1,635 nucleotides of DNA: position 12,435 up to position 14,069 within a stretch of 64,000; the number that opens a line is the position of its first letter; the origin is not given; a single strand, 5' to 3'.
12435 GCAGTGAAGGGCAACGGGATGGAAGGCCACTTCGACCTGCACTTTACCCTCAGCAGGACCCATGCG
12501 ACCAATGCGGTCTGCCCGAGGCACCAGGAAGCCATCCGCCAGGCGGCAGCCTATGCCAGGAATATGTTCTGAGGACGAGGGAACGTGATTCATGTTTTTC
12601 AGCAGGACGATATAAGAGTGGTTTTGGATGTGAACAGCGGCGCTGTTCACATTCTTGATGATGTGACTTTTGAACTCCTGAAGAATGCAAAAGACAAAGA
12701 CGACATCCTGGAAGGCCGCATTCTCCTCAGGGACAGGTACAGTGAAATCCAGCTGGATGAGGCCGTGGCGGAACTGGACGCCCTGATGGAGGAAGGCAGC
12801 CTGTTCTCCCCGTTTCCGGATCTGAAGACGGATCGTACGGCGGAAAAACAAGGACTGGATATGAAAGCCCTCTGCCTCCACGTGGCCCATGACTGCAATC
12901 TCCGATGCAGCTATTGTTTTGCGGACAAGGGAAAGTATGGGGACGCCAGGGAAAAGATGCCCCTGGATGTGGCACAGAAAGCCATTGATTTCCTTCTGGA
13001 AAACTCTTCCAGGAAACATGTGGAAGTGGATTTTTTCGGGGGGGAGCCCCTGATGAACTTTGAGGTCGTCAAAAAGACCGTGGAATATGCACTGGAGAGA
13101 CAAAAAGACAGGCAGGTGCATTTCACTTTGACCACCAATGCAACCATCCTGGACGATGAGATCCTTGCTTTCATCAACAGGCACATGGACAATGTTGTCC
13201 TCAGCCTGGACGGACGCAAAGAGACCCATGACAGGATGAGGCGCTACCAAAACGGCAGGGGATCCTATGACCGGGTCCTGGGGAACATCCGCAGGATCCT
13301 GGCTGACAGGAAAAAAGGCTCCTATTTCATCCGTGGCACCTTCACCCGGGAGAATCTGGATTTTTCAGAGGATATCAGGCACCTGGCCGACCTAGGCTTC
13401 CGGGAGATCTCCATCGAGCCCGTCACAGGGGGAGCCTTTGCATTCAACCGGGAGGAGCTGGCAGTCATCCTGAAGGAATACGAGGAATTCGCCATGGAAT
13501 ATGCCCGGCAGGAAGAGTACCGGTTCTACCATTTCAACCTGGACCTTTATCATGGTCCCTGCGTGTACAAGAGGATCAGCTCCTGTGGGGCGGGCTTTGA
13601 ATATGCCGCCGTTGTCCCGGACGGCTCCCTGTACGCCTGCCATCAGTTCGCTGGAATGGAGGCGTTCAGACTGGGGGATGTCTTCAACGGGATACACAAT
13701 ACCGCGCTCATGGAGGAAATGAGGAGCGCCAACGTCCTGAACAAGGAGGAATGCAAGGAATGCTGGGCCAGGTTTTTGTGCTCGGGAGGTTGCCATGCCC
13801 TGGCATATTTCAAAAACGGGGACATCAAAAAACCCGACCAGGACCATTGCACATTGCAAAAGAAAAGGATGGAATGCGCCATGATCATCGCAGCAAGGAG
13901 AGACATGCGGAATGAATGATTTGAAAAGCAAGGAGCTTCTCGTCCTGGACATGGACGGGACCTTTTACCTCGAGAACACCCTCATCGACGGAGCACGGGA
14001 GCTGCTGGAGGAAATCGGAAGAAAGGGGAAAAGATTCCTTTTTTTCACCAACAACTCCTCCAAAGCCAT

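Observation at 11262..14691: Radical-SAM/SPASM peptide-maturase-like enzyme with RRE-like N-terminus, coupled to a secreted PG-binding protein and a HAD phosphatase, with no precursor peptide nearby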

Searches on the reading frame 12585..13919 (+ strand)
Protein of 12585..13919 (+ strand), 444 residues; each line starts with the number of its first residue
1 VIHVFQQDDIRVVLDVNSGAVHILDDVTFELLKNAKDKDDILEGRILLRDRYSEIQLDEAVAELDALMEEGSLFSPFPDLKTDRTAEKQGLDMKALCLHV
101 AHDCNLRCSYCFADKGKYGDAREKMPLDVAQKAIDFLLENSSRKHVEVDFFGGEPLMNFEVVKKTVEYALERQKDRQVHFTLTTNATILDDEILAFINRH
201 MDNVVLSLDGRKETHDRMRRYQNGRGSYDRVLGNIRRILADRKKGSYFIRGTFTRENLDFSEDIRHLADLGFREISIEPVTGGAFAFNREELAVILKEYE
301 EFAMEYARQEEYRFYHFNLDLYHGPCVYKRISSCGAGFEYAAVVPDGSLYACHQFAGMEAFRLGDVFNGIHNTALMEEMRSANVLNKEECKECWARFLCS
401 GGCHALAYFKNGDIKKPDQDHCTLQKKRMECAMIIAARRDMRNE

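Call 3: search_protein_families(library=ncbifam, proteins=[window:12585-13919:+], max_evalue=0.001)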
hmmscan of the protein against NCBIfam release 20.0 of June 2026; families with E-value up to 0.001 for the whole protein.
window:12585-13919:+ (444 aa): 75 families (the best 25 are shown)
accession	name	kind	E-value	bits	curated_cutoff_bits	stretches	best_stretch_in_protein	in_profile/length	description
TIGR03974.1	rSAM_six_Cys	equivalog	3.4e-163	543.7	425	1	2-437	1-450/451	thioether cross-link-forming SCIFF peptide maturase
NF040492.1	not_ScfB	exception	7.3e-149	496.5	855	1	2-435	4-447/450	ScfB-related radical SAM/SPASM orphan maturase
NF047865.1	rSAM_PapB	equivalog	9.8e-86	288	340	1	93-417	2-330/330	PapB family radical SAM/SPASM ranthipeptide maturase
TIGR03906.1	quino_hemo_SAM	equivalog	2.4e-80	270.4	453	1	2-431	3-442/467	quinohemoprotein amine dehydrogenase maturation protein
TIGR04064.1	rSAM_nif11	equivalog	1.8e-78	264.3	518.7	1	3-439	5-436/459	nif11-like peptide radical SAM maturase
TIGR04068.1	rSAM_ocin_clost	equivalog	4.4e-55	187.4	500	2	2-242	2-236/462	Cys-rich peptide radical SAM maturase CcpM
NF035951.1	rSAM_RumMC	equivalog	5.2e-42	144.2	720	2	4-239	19-260/510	RumMC family radical SAM sactipeptide maturase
NF038170.1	lachnocin_rSAM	equivalog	1.3e-39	136.3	550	2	92-248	74-231/440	lachnocin radical SAM maturase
TIGR03978.1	rSAM_paired_1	equivalog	8.3e-39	133.6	370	1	96-302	84-293/466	His-Xaa-Ser system radical SAM maturase HxsB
TIGR04280.1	geopep_mat_rSAM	hypoth_equivalog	2.2e-37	129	400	1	98-418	88-407/428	geopeptide radical SAM maturase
TIGR04115.1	rSAM_Cxxx_rpt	equivalog_domain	5.8e-37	128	350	1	94-429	2-353/359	radical SAM peptide maturase, CXXX-repeat target family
TIGR04163.1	rSAM_cobopep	equivalog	4e-35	121.4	375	2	86-260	56-227/428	peptide-modifying radical SAM enzyme CbpB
TIGR03942.1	sulfatase_rSAM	equivalog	3.2e-34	118.6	349.45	1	100-423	7-344/363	anaerobic sulfatase maturase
NF038107.1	rSAM_NF038107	equivalog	5.3e-34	117.8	600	1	98-414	89-411/444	Cys-every-fifth radical SAM/SPASM peptide maturase CefB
NF041298.1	rSAM_mat_DynA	equivalog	6.5e-34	117.4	450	1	101-422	8-340/356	dynobactin maturation radical SAM/SPASM protein DynA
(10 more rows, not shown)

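Call 4: search_protein_families(library=pfam, proteins=[window:12585-13919:+], max_evalue=0.001)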
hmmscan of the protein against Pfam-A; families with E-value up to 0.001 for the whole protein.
window:12585-13919:+ (444 aa): 3 families
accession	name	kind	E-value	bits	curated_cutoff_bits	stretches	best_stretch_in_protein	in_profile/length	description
PF04055.27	Radical_SAM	-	9.9e-18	65.3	29.5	1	102-241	5-139/166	Radical SAM superfamily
PF13353.11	Fer4_12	-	1.6e-13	51.6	22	1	97-229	8-133/137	4Fe-4S single cluster domain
PF13186.11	SPASM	-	0.00013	22.6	21.5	1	334-394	1-67/67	Iron-sulfur cluster-binding domain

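Call 6: find_encoding_contigs(protein=window:12585-13919:+, flank=10000, max_places=10)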
Protein window:12585-13919:+ (444 aa): no gene with exactly this product is on record in the collection.

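Call 7: find_homologous_proteins(query=window:12585-13916:+, max_evalue=1e-20)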
Query window:12585-13916:+ (444 aa): 8000 proteins with E <= 1e-20 among 8000 candidates; the best 120 are listed.
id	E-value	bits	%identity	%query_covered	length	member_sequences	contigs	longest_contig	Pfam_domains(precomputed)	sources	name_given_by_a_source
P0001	0.0e+0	1020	100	100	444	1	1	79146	PF04055.28,PF13353.12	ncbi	ncbi:MAG: thioether cross-link-forming SCIFF peptide maturase [Clostridia bacterium]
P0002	3.5e-173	594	59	99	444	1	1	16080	PF04055.28,PF13353.12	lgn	-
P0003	1.1e-166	573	55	100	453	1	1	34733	PF04055.28,PF13353.12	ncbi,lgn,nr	ncbi:MAG: thioether cross-link-forming SCIFF peptide maturase [Clostridia bacterium]|nr:thioether cr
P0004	6.9e-163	561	54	100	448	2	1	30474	PF04055.28,PF13353.12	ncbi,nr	ncbi:MAG: thioether cross-link-forming SCIFF peptide maturase [Clostridia bacterium]|nr:thioether cr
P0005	8.3e-161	554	54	99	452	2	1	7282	PF04055.28,PF13353.12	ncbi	-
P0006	9.8e-161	553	54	99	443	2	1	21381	PF04055.28,PF13353.12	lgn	-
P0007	1.4e-160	553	55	99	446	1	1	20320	PF13186.12,PF04055.28,PF13353.12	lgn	-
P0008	2.4e-160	552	54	99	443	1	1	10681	PF04055.28,PF13353.12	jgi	jgi:uncharacterized protein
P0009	5.1e-160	551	54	100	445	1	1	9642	PF04055.28,PF13353.12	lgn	-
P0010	6.4e-160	551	54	99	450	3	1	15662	PF04055.28,PF13353.12,PF05402.19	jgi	-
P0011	1.2e-159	550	54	99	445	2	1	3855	PF04055.28,PF13353.12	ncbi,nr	ncbi:MAG: thioether cross-link-forming SCIFF peptide maturase [Clostridia bacterium]|nr:thioether cr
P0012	3.7e-159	548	54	99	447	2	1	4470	PF04055.28,PF13353.12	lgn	-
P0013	5.1e-159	548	55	99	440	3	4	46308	PF04055.28,PF13353.12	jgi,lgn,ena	-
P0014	5.8e-159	548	52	99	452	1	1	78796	PF04055.28,PF13353.12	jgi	-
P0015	1.5e-158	546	54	99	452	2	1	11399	PF04055.28,PF13353.12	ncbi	-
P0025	7.2e-152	524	53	99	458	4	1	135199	PF13186.12,PF04055.28,PF13353.12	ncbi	-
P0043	3.5e-147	509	49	100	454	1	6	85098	PF13186.12,PF04055.28,PF13353.12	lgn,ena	-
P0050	1.1e-146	507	48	99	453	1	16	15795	PF13186.12,PF04055.28,PF13353.12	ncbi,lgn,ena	-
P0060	3.2e-146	506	50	99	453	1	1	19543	PF13186.12,PF04055.28,PF13353.12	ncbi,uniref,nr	ncbi:thioether cross-link-forming SCIFF peptide maturase [Pelotomaculum isophthalicicum JI]|uniref:T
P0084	1.6e-144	500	48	99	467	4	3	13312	PF04055.28,PF13353.12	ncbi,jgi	jgi:uncharacterized protein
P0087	1.8e-144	500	50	98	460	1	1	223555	PF13186.12,PF04055.28,PF13353.12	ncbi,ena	-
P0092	3.6e-144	499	48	99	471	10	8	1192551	PF13186.12,PF04055.28,PF13353.12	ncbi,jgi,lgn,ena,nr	ncbi:MAG: thioether cross-link-forming SCIFF peptide maturase [Clostridiaceae bacterium]|nr:thioethe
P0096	5.9e-144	498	49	99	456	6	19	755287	PF04055.28,PF13353.12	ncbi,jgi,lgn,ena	jgi:uncharacterized protein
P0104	1.5e-143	497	48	100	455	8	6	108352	PF04055.28,PF13353.12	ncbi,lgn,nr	ncbi:MAG: thioether cross-link-forming SCIFF peptide maturase [Peptococcaceae bacterium]|nr:thioethe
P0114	4.5e-142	492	49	98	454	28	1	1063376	PF04055.28,PF13353.12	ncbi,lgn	-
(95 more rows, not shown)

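Call 8: find_encoding_contigs(protein=P0001, flank=10000, max_places=5)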
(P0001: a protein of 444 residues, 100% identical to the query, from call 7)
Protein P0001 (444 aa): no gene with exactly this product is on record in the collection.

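Call 9: find_encoding_contigs(protein=P0002, flank=10000, max_places=3)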
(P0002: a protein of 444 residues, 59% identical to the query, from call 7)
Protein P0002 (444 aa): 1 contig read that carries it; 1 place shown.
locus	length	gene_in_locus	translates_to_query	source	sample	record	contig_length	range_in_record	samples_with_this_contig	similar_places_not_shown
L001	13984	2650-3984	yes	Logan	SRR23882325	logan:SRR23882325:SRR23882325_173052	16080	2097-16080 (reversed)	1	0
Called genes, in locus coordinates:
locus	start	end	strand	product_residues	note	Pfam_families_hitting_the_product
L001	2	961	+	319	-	?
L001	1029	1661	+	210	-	PF01128:IspD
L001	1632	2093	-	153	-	PF02542:YgbB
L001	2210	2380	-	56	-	-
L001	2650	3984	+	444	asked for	PF04055:Radical_SAM, PF13353:Fer4_12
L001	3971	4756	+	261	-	PF00702:Hydrolase, PF13344:Hydrolase_6, PF13242:Hydrolase_like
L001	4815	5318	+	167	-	-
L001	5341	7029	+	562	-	PF07833:Cu_amine_oxidN1, PF00704:Glyco_hydro_18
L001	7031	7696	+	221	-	PF02308:MgtC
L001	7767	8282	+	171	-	PF01613:Flavin_Reduct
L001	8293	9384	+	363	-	PF01820:Dala_Dala_lig_N, PF02222:ATP-grasp, PF02786:CPSase_L_D2 (weak), PF08443:RimK (weak), PF07478:Dala_Dala_lig_C, PF13535:ATP-grasp_4 (faint)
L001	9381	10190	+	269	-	PF01177:Asp_Glu_race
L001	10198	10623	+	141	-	PF09148:DUF1934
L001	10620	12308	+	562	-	PF03485:Arg_tRNA_synt_N, PF00750:tRNA-synt_1d, PF01921:tRNA-synt_1f (faint), PF00133:tRNA-synt_1 (faint), PF05746:DALR_1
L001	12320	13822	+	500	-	PF00595:PDZ, PF13180:PDZ_2, PF17820:PDZ_6, PF03572:Peptidase_S41, PF01471:PG_binding_1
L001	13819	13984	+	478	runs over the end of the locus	PF00595:PDZ (weak), PF13180:PDZ_2 (weak), PF17820:PDZ_6, PF03572:Peptidase_S41, PF01471:PG_binding_1 (weak)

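Call 10: find_encoding_contigs(protein=P0003, flank=10000, max_places=3)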
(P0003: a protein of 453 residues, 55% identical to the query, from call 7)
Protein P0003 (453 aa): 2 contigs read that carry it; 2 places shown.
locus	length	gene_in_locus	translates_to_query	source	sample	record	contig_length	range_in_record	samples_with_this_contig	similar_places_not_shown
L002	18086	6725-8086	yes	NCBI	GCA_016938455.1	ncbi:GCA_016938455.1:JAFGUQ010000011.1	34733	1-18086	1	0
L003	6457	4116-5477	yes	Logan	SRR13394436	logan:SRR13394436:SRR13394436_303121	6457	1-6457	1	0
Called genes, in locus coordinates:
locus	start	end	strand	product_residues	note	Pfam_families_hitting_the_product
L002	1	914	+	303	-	PF14492:EFG_III, PF03764:EFG_IV, PF00679:EFG_C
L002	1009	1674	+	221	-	PF14257:DUF4349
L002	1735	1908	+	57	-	-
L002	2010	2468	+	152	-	PF05848:CtsR, PF17727:CtsR_C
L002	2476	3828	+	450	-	PF18073:Zn_ribbon_LapB, PF13481:AAA_25, PF03796:DnaB_C (faint), PF06745:ATPase, PF13541:ChlI, PF05362:Lon_C (weak)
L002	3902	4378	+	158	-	PF02559:CarD_TRCF_RID, PF21095:CarD_C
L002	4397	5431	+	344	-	PF27675:YCF81_N, PF01938:TRAM (weak)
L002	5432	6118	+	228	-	PF01128:IspD, PF02348:CTP_transf_3 (weak), PF12804:NTP_transf_3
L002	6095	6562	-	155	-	PF02542:YgbB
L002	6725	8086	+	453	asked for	PF04055:Radical_SAM, PF13353:Fer4_12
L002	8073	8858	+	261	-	PF00702:Hydrolase, PF13344:Hydrolase_6, PF13419:HAD_2 (faint), PF13242:Hydrolase_like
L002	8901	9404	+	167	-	PF19601:DUF6106 (faint)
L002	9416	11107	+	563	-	PF07833:Cu_amine_oxidN1, PF08239:SH3_3 (weak), PF00704:Glyco_hydro_18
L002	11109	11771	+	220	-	PF02308:MgtC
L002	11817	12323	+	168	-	PF01613:Flavin_Reduct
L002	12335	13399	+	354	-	PF01820:Dala_Dala_lig_N, PF01071:GARS_A (faint), PF02786:CPSase_L_D2 (weak), PF08443:RimK, PF02222:ATP-grasp, PF07478:Dala_Dala_lig_C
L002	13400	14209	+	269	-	PF01177:Asp_Glu_race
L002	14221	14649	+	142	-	PF09148:DUF1934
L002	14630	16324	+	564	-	PF03485:Arg_tRNA_synt_N, PF00750:tRNA-synt_1d, PF05746:DALR_1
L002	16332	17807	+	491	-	PF00595:PDZ (weak), PF13180:PDZ_2, PF17820:PDZ_6, PF03572:Peptidase_S41, PF01471:PG_binding_1 (weak)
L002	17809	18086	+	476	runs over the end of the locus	PF00595:PDZ (weak), PF17820:PDZ_6 (weak), PF03572:Peptidase_S41, PF01471:PG_binding_1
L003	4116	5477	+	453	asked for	PF04055:Radical_SAM, PF13353:Fer4_12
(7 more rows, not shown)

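Call 15: search_solved_structures(query=window:12585-13916:+, max_evalue=1e-10, show_alignments=1)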
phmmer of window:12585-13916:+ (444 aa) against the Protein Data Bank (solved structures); distinct sequences matched with E-value up to 1e-10: 4.
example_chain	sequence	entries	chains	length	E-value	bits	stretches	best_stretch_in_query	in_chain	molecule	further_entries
5wgg_A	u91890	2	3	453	4.6e-135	454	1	1-438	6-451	Radical SAM domain protein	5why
8vpo_A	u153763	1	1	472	4.7e-17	65.1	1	89-427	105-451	Radical SAM core domain-containing protein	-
4k37_A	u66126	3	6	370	2.9e-15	59.3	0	100-231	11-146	Anaerobic sulfatase-maturating enzyme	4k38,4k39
4k36_A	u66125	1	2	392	3.5e-15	59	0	100-231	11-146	Anaerobic sulfatase-maturating enzyme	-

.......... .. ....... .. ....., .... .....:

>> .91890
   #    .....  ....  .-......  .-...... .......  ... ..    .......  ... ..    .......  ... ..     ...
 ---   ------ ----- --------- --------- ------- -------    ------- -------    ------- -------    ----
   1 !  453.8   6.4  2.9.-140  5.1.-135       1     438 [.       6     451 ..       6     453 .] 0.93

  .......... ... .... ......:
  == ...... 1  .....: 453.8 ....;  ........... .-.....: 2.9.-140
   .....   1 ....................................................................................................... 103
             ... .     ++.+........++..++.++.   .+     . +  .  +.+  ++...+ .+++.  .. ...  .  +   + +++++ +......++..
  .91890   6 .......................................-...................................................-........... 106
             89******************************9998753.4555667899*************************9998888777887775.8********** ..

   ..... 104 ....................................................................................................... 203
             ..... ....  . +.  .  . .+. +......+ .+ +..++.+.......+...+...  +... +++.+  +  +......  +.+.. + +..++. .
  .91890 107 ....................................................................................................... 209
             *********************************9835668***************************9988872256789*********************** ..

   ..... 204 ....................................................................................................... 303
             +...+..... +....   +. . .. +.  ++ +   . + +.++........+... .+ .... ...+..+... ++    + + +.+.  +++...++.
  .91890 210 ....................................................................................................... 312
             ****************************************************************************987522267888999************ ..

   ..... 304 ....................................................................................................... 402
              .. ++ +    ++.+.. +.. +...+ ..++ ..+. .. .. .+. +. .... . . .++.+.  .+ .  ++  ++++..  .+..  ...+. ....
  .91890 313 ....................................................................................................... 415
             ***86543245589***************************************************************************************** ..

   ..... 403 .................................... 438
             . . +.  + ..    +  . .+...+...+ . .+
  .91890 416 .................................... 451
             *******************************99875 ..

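Call 17: find_related_loci(query=A1, collection=genome_contigs, flank=10000)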
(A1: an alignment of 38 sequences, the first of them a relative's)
Query A1 (444 aa) in genome_contigs; peptide patterns used: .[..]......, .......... (x = any residue, [..] = any of these).
600 stretches matched a pattern (row limit reached: there are more); 573 encode a relative of the query (tblastn E <= 1e-3); the best 80 are kept; 80 distinct loci.
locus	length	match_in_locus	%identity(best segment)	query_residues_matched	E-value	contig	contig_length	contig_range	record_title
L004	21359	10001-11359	49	1-444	3e-153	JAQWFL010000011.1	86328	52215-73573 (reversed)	MAG: Anaerostipes sp. isolate STF2_98 NODE_427_length_86328_cov_17.158560_Sandtown_F2, whole genome shotgun sequence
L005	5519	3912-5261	48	1-441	2e-150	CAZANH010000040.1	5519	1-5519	MAG TPA_asm: uncultured Eubacteriales bacterium isolate SRP067234_co1_28 genome assembly, contig: k99_756076, whole geno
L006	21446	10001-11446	45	1-444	9e-142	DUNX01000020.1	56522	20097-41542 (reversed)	MAG TPA_asm: Bacillota bacterium isolate AS08sgBPME_117 48622_AS08, whole genome shotgun sequence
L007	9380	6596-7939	48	1-439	7e-142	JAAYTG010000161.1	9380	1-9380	MAG: Clostridiales bacterium isolate AS23ysBPME_90 152488_AS23, whole genome shotgun sequence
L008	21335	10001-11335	49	1-435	7e-142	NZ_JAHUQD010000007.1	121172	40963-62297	Caldicoprobacter algeriensis strain TH7C1 NODE_7_length_121172_cov_27.676434, whole genome shotgun sequence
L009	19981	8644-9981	48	2-438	1e-140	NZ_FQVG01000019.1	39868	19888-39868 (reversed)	Caloramator proteoclasticus DSM 10124, whole genome shotgun sequence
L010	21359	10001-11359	47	1-439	2e-138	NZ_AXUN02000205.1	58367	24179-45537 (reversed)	Youngiibacter fragilis 232.1 contig_66, whole genome shotgun sequence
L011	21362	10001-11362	48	1-444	2e-137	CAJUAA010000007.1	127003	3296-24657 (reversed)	MAG TPA_asm: uncultured Lachnospiraceae bacterium isolate MGBC121754 genome assembly, contig: MGBC121754.7, whole genome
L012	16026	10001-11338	48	1-437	8e-137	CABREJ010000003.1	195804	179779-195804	MAG TPA_asm: uncultured Clostridiales bacterium isolate MGYG-HGUT-01183 genome assembly, contig: GUT_GENOME090929_3, who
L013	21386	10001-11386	47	1-444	1e-136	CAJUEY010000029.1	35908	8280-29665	MAG TPA_asm: uncultured Lachnospiraceae bacterium isolate MGBC128780 genome assembly, contig: MGBC128780.29, whole genom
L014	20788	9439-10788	48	2-441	3e-136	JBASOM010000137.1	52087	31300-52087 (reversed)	MAG: Tepidanaerobacteraceae bacterium isolate MFD13476_ilm_asm_bin3 k127_46998, whole genome shotgun sequence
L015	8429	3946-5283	48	1-437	8e-136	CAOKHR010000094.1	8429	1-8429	MAG TPA_asm: uncultured Lachnospiraceae bacterium isolate SRR17684636_bin.24_metawrap_v1.3_MAG genome assembly, contig:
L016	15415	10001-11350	47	1-438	1e-135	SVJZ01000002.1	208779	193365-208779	MAG: Oscillospiraceae bacterium isolate SIG448 NODE_928_length_208779_cov_2.023508, whole genome shotgun sequence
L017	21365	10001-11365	46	1-444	2e-135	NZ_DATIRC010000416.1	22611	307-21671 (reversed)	MAG: Romboutsia sp. isolate SMAG_U15893 k141_462699, whole genome shotgun sequence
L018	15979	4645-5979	48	1-437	2e-135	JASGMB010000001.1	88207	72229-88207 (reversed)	MAG: Clostridiales bacterium isolate DJKA123_ANT-F21_bin.21 scaffold_80, whole genome shotgun sequence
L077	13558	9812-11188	46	1-442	1e-130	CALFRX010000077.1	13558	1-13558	MAG TPA_asm: uncultured Peptococcaceae bacterium isolate SRR1562003_bin.66_CONCOCT_v1.1_MAG genome assembly, contig: ERZ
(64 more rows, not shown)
